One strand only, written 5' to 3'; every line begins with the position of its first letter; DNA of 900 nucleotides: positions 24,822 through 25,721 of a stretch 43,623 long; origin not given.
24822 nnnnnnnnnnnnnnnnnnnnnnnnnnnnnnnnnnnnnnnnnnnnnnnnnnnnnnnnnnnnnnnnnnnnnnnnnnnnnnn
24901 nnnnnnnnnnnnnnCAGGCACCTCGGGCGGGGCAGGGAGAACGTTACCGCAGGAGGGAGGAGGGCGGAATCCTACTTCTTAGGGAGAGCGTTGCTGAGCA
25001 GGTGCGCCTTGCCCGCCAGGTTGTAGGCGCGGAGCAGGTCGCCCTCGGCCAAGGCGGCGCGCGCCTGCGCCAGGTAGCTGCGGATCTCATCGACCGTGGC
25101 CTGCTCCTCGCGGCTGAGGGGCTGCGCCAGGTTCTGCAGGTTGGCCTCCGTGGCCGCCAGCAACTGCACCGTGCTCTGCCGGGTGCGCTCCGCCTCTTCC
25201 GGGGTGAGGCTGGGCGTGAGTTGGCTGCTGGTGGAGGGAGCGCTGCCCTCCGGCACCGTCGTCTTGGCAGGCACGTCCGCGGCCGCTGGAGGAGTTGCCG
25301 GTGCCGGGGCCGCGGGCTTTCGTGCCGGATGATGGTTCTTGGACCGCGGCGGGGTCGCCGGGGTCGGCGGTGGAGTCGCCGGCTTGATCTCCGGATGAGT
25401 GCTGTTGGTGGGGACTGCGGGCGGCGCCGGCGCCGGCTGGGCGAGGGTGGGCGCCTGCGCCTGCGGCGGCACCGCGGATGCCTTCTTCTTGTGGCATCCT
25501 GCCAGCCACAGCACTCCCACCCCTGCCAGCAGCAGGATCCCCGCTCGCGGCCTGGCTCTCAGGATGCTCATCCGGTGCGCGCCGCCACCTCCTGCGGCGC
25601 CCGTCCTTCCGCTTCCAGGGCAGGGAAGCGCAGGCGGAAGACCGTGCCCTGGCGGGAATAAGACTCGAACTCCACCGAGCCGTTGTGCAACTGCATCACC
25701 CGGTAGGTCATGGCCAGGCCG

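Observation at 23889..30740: Archease-RtcB RNA-ligase module embedded between a sigma54 response regulator and its membrane sensor kinase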

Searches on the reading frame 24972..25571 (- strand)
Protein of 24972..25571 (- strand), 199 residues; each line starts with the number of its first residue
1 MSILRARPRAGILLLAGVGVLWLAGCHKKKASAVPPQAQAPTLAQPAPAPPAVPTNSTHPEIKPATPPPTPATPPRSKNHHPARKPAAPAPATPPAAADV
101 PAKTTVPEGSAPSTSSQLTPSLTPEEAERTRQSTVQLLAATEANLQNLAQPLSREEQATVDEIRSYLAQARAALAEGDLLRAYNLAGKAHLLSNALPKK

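Call 4: search_protein_families(library=pfam, proteins=[window:24972-25571:-], max_evalue=0.01)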
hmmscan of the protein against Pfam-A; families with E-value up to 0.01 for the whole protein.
window:24972-25571:- (199 aa): 0 families

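Call 5: search_protein_families(library=ncbifam, proteins=[window:24972-25571:-], max_evalue=0.01)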
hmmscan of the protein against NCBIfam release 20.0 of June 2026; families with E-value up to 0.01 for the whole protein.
window:24972-25571:- (199 aa): 1 family
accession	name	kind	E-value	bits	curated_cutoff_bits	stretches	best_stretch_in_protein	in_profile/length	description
NF033761.1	gliding_GltJ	equivalog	4.6e-05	22.7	450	1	11-143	380-508/671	adventurous gliding motility protein GltJ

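Call 50: search_protein_families(library=pfam, proteins=[window:24975-25571:-], max_evalue=5)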
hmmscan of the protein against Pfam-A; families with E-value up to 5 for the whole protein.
seq(199 aa): 1 family
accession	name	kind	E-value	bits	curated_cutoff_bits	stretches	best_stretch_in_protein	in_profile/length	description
PF04010.18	DUF357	-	0.036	14.5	29.4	1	146-183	11-54/73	Protein of unknown function (DUF357)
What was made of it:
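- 24972..25571 (-): Pro/Ala-rich lipoprotein with a conserved helical C-terminal domain. Its start overlaps the HK stop (ATGA). It is the conserved downstream partner of the HK. No Pfam family (calls 4, 50).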

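Call 60: search_protein_families(library=padloc, proteins=[window:24972-25571:-], max_evalue=0.001)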
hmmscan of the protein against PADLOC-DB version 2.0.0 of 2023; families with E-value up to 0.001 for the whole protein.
window:24972-25571:- (199 aa): 0 families
